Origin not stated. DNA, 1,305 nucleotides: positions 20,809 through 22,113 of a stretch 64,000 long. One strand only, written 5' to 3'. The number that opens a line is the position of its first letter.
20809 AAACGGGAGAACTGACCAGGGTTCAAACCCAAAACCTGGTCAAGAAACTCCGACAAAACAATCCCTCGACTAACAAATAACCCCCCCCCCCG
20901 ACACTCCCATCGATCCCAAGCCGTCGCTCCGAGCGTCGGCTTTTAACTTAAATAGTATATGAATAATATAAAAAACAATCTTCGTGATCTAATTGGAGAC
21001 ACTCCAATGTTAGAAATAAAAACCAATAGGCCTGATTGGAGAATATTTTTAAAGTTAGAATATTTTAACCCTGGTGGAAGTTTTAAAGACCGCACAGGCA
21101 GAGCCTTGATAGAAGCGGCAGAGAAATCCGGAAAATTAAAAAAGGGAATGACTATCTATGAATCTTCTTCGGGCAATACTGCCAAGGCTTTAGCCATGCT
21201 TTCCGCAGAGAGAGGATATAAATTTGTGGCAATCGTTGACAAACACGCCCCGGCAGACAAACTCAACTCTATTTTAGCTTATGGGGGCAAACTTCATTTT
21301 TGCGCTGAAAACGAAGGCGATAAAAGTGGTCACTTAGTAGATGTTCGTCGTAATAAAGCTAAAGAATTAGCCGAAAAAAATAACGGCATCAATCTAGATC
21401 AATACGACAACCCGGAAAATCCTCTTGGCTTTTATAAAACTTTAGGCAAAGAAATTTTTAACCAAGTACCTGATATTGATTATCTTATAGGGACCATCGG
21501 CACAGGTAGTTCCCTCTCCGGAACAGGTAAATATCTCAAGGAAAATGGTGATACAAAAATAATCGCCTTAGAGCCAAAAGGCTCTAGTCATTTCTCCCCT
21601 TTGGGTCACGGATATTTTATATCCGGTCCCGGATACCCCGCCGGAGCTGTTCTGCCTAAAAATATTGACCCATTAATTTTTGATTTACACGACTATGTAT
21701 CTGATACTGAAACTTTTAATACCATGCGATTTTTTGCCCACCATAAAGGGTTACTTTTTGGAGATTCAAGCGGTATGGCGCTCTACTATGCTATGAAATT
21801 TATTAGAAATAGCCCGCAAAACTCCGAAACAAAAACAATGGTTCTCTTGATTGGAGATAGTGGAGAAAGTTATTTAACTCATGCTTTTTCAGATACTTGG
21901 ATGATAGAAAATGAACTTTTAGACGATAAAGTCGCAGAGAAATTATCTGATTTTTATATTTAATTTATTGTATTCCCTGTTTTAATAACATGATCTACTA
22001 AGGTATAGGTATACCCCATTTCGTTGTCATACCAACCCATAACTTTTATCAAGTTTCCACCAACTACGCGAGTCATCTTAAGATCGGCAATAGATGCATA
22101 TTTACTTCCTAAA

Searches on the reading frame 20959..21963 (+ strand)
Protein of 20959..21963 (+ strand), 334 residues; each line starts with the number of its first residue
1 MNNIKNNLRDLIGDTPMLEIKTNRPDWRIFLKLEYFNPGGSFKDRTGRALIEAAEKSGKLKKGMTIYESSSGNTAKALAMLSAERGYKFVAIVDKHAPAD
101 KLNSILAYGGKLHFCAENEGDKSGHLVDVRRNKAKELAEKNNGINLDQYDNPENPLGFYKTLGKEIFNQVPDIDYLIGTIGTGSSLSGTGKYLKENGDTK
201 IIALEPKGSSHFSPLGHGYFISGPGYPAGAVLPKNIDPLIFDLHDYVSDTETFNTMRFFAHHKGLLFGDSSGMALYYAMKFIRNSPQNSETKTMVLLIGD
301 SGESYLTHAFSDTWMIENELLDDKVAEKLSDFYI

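Call 13: find_encoding_contigs(protein=window:20959-21963:+, flank=6000, max_places=6)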
Protein window:20959-21963:+ (334 aa): 1 contig read that carries it; 1 place shown.
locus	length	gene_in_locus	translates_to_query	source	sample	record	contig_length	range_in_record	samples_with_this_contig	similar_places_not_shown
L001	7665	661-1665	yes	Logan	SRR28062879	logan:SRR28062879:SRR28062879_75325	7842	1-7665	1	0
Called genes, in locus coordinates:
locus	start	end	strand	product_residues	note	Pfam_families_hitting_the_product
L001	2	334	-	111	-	?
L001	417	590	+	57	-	-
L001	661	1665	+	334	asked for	PF00291:PALP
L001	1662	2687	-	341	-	PF00044:Gp_dh_N, PF02800:Gp_dh_C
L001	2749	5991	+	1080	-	PF02811:PHP, PF07733:DNA_pol3_alpha, PF17657:DNA_pol3_finger, PF14579:HHH_6, PF01336:tRNA_anti-codon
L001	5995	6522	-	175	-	PF01195:Pept_tRNA_hydro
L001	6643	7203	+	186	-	PF10502:Peptidase_S26, PF00717:Peptidase_S24 (weak)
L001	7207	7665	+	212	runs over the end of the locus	?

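Call 19: find_related_loci(query=window:20959-21963:+, collection=genome_contigs, flank=3000)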
Query window:20959-21963:+ (334 aa) in genome_contigs; peptide patterns used: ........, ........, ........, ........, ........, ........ (x = any residue, [..] = any of these).
141 stretches matched a pattern; 30 encode a relative of the query (tblastn E <= 1e-3); 30 distinct loci.
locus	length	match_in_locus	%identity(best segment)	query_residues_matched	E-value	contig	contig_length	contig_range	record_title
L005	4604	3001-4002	88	1-334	0e+0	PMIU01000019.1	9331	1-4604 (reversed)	MAG: Candidatus Nomurabacteria bacterium isolate fen_1327 73.20120600_E3D.179_contig_2926, whole genome shotgun sequence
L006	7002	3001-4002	88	1-334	0e+0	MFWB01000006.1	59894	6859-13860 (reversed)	MAG: Candidatus Nomurabacteria bacterium RIFOXYB1_FULL_39_16 rifoxyb1_full_scaffold_184, whole genome shotgun sequence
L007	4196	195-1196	87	1-334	0e+0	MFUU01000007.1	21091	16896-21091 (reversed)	MAG: Candidatus Nomurabacteria bacterium RIFCSPLOWO2_01_FULL_39_17 rifcsplowo2_01_scaffold_15330, whole genome shotgun s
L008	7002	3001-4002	86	1-334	0e+0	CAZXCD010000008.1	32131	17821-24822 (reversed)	MAG TPA_asm: uncultured Candidatus Saccharibacteria bacterium isolate SRP050083_co3_105 genome assembly, contig: NODE_92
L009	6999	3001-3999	86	1-333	0e+0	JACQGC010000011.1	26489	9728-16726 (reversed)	MAG: Candidatus Nomurabacteria bacterium isolate NC_groundwater_1063_Pr2_B-0.1um_42_14 rattlesnake_spring_18_scaffold_10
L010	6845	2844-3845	84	1-334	0e+0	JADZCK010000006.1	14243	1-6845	MAG: Candidatus Nomurabacteria bacterium isolate SJ72 c_000000277908, whole genome shotgun sequence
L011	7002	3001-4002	85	1-334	0e+0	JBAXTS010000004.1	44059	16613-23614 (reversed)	MAG: bacterium isolate ELA641 MAG641_4, whole genome shotgun sequence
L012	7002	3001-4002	83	1-334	0e+0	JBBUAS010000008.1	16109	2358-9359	MAG: Patescibacteria group bacterium isolate H43-bin109_1 H43_bin109_1_000000000008, whole genome shotgun sequence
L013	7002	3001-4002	83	1-334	0e+0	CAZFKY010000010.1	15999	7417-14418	MAG TPA_asm: uncultured Candidatus Saccharibacteria bacterium isolate SRP135725_co1_149 genome assembly, contig: NODE_47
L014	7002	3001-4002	86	1-334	0e+0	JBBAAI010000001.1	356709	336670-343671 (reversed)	MAG: Candidatus Paceibacterota bacterium isolate SO_2017_GW3_38 scaffold_38_c1_OW296A_2017, whole genome shotgun sequenc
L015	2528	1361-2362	78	1-334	0e+0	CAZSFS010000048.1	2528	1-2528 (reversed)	MAG TPA_asm: uncultured Candidatus Saccharibacteria bacterium isolate SRP342105_co2_225 genome assembly, contig: NODE_61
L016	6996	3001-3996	75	3-334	3e-175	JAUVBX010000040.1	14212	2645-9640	MAG: Lutibacter sp. isolate CSMAG_256 CSMAG_256_k127_9408741_length_14212_cov_58.7500, whole genome shotgun sequence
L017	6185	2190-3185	75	3-334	6e-176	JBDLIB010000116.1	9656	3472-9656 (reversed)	MAG: Bacteroidota bacterium isolate MAG010 MAG010_116, whole genome shotgun sequence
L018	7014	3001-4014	76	1-334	2e-174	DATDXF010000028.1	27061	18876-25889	MAG TPA_asm: Candidatus Paceibacterota bacterium isolate SMAG_U8131 k141_773815, whole genome shotgun sequence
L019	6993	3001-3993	76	4-334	6e-167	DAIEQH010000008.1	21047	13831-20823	MAG TPA_asm: Candidatus Nomurabacteria bacterium isolate clean1184 NODE_8_length_21047_cov_8.864044, whole genome shotgu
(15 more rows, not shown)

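Call 29: search_protein_families(library=pfam, max_evalue=1, proteins=[window:20959-21963:+])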
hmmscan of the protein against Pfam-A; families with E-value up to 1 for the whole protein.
window:20959-21963:+ (334 aa): 2 families
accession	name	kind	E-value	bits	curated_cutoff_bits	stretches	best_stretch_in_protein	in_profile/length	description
PF00291.31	PALP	-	2.5e-59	201.5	35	1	9-297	2-292/295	Pyridoxal-phosphate dependent enzyme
PF00208.27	ELFV_dehydrog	-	0.21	11.7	23.4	1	52-96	16-65/241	Glutamate/Leucine/Phenylalanine/Valine dehydrogenase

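Call 42: search_protein_families(library=ncbifam, max_evalue=0.1, proteins=[window:20959-21963:+])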
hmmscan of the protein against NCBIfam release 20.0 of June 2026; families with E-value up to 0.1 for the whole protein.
window:20959-21963:+ (334 aa): 36 families (the best 25 are shown)
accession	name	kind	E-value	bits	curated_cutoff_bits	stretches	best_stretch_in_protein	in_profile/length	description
TIGR01137.1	cysta_beta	equivalog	1.7e-68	231.3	510.25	1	4-328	1-328/457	cystathionine beta-synthase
TIGR03945.1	PLP_SbnA_fam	equivalog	6e-63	212.7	349.95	1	9-315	2-304/304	2,3-diaminopropionate biosynthesis protein SbnA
TIGR01136.1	cysKM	subfamily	3e-62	210.7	344.15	1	9-308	2-296/299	cysteine synthase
NF007989.0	PRK10717.1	equivalog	2.5e-58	197.8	387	1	2-322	2-329/334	cysteine synthase A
TIGR01139.1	cysK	equivalog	3.5e-56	190.6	350.95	1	10-308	3-295/298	cysteine synthase A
TIGR01138.1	cysM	equivalog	1.7e-49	169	394.2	1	8-309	2-288/290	cysteine synthase B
NF053679.1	CysteaSynCapA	equivalog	4.7e-49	166.9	600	1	3-317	5-326/329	cysteate synthase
NF008735.0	PRK11761.1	equivalog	1.1e-48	166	413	1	6-308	4-291/296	cysteine synthase CysM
NF052478.1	CystDsulMYC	equivalog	2.2e-25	89.8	600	1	26-332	36-347/354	L-cysteine desulfhydrase Cds1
NF005292.0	PRK06815.1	equivalog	1.6e-17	63.6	371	1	5-210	12-208/320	threonine/serine dehydratase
NF045641.2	BHydaspDhtseBhcB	equivalog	1.1e-16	60.8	550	1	5-208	11-205/312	beta-hydroxyaspartate dehydratase BhcB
NF006094.0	PRK08246.1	subfamily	1.5e-16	60.7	331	1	4-210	13-204/310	serine/threonine dehydratase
NF005454.0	PRK07048.1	equivalog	1.8e-16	60.2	452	1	5-208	16-210/324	threo-3-hydroxy-L-aspartate ammonia-lyase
NF006390.0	PRK08639.1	equivalog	4.6e-15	55.5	421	1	4-210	15-216/418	threonine ammonia-lyase IlvA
NF006205.0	PRK08329.1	equivalog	4.6e-14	52.2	358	1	26-195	71-227/347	threonine synthase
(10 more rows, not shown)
